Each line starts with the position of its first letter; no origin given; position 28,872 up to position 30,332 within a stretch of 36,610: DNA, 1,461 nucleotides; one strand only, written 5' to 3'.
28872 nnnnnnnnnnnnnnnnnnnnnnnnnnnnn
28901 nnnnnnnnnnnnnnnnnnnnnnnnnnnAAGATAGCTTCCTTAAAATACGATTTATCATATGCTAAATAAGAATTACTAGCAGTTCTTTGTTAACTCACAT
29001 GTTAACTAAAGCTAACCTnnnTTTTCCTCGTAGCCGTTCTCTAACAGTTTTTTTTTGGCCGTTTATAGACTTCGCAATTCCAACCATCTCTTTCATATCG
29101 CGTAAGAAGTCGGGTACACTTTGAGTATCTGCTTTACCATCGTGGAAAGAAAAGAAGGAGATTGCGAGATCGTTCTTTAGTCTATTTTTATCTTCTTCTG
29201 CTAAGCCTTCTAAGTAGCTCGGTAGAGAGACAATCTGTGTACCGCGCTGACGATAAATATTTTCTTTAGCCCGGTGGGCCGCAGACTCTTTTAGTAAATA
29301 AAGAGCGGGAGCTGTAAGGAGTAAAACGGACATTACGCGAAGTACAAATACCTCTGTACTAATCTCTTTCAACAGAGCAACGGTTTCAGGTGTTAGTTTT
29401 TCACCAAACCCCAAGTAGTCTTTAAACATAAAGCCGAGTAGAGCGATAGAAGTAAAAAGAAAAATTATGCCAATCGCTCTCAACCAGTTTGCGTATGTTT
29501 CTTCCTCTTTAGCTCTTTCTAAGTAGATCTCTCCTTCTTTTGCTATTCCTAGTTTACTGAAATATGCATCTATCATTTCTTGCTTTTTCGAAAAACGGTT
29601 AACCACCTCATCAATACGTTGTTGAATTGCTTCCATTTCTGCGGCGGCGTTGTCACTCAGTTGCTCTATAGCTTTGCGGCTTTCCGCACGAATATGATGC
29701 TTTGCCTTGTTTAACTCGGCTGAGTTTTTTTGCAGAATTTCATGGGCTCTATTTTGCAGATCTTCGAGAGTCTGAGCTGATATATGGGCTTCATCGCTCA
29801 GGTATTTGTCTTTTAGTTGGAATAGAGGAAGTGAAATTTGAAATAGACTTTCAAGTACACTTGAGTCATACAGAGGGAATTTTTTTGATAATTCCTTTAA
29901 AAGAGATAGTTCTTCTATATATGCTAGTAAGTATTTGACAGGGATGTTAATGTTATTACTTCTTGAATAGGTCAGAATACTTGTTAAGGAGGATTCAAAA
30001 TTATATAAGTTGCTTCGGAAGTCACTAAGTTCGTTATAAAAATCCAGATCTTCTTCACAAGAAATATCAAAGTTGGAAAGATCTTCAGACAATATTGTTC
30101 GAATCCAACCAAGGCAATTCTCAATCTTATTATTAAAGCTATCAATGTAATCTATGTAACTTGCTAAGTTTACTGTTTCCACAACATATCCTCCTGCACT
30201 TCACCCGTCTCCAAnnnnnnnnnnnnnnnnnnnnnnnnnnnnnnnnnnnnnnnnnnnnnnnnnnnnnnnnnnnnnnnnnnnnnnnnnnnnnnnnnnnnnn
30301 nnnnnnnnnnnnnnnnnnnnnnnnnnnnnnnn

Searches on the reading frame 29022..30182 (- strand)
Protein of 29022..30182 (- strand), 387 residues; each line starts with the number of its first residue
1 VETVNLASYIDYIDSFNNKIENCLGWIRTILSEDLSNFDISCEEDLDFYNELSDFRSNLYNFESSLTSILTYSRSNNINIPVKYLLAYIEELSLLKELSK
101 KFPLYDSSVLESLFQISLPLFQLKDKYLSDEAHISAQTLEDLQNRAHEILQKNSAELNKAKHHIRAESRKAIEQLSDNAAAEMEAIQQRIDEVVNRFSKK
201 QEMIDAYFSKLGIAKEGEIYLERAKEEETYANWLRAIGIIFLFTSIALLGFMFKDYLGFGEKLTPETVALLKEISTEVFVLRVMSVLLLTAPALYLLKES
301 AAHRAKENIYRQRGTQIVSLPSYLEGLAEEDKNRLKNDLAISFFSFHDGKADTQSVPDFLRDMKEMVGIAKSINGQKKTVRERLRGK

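Call 99: search_protein_families(library=pfam, proteins=[window:29022-30182:-], max_evalue=0.001)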
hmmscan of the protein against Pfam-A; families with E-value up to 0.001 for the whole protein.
window:29022-30182:- (387 aa): 1 family
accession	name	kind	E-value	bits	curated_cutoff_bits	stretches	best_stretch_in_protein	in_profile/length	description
PF24615.2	Spectrin_Anc-1_2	-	0.00072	20.2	28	0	133-206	29-99/105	Nuclear anchorage protein 1, spectrin repeat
